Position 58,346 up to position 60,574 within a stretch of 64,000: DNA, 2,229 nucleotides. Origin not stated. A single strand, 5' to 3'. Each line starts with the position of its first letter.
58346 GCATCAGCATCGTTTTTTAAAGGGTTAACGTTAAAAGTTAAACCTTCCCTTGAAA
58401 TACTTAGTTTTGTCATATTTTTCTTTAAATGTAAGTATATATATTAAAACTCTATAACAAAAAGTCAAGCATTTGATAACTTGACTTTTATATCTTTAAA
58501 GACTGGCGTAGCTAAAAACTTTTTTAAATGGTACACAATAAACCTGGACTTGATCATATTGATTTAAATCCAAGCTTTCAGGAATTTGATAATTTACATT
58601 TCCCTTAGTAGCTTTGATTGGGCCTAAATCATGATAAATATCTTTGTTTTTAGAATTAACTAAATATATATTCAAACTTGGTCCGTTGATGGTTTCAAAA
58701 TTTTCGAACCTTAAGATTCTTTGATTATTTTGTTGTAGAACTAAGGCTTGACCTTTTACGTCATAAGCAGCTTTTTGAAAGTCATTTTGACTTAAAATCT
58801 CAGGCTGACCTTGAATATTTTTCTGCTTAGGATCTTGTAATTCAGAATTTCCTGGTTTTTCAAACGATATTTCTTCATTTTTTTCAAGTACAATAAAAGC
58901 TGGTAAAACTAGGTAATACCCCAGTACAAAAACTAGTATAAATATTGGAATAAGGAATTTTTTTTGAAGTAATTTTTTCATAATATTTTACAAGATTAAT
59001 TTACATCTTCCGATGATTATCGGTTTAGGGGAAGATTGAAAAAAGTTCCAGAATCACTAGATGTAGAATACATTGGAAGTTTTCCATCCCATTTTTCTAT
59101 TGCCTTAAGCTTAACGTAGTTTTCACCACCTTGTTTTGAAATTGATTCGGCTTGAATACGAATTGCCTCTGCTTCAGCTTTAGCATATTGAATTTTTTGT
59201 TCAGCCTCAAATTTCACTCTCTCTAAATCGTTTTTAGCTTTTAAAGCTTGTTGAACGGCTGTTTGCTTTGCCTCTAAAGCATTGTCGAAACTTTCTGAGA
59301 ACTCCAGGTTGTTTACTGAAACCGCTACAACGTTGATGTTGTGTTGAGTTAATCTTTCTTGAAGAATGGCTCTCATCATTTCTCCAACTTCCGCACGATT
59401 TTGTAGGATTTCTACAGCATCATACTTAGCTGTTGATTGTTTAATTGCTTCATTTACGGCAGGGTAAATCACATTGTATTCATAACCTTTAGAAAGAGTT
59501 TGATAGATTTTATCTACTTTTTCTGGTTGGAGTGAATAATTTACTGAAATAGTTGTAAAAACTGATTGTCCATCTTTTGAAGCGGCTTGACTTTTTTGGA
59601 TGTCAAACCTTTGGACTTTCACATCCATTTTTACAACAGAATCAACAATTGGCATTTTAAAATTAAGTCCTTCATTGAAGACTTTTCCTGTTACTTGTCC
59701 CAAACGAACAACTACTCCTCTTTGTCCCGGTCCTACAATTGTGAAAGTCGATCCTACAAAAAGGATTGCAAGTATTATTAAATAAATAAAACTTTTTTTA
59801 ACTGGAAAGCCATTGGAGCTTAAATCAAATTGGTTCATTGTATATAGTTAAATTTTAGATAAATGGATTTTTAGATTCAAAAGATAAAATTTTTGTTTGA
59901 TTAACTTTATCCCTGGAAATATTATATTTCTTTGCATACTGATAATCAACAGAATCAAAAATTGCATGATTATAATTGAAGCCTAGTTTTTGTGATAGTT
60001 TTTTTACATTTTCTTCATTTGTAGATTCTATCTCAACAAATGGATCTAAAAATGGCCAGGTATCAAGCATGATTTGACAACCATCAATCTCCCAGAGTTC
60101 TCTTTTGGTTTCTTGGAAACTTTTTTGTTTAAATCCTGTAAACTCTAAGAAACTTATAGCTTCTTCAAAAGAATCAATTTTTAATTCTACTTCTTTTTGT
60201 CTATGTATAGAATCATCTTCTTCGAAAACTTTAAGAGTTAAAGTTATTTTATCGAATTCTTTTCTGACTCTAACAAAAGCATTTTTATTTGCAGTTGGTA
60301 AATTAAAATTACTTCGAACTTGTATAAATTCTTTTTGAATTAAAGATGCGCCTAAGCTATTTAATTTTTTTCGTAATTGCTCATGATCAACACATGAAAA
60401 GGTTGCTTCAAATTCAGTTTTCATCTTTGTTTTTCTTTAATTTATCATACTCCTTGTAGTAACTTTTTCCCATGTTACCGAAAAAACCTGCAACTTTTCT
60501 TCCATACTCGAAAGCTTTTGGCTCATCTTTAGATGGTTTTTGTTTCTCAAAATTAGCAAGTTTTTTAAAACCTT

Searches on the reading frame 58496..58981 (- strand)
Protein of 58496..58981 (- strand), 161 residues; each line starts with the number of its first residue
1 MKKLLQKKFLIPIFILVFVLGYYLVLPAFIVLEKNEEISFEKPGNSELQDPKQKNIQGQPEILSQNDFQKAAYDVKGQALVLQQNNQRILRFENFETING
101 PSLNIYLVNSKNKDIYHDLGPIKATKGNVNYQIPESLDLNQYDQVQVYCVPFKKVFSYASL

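Call 10: search_protein_families(library=pfam, proteins=[window:58496-58981:-], max_evalue=0.001)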
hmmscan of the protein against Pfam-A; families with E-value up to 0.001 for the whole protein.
window:58496-58981:- (161 aa): 1 family
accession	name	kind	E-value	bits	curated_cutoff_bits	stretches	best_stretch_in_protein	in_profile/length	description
PF10517.14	DM13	-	2.7e-16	60.5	25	1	68-161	2-105/105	Electron transfer DM13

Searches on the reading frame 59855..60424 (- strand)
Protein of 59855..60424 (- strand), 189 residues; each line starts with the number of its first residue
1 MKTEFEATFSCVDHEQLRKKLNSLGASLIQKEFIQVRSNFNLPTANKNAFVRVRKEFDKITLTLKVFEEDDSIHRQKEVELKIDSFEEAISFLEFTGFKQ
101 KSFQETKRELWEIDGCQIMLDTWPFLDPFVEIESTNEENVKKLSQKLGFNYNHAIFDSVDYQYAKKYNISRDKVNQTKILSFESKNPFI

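Call 10: search_protein_families(library=pfam, proteins=[window:59855-60424:-], max_evalue=0.001)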
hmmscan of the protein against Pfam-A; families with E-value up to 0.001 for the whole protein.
window:59855-60424:- (189 aa): 1 family
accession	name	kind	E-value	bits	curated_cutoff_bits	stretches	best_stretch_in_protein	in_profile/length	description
PF01928.26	CYTH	-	7.5e-08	32.8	23.2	1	45-146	48-159/179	CYTH domain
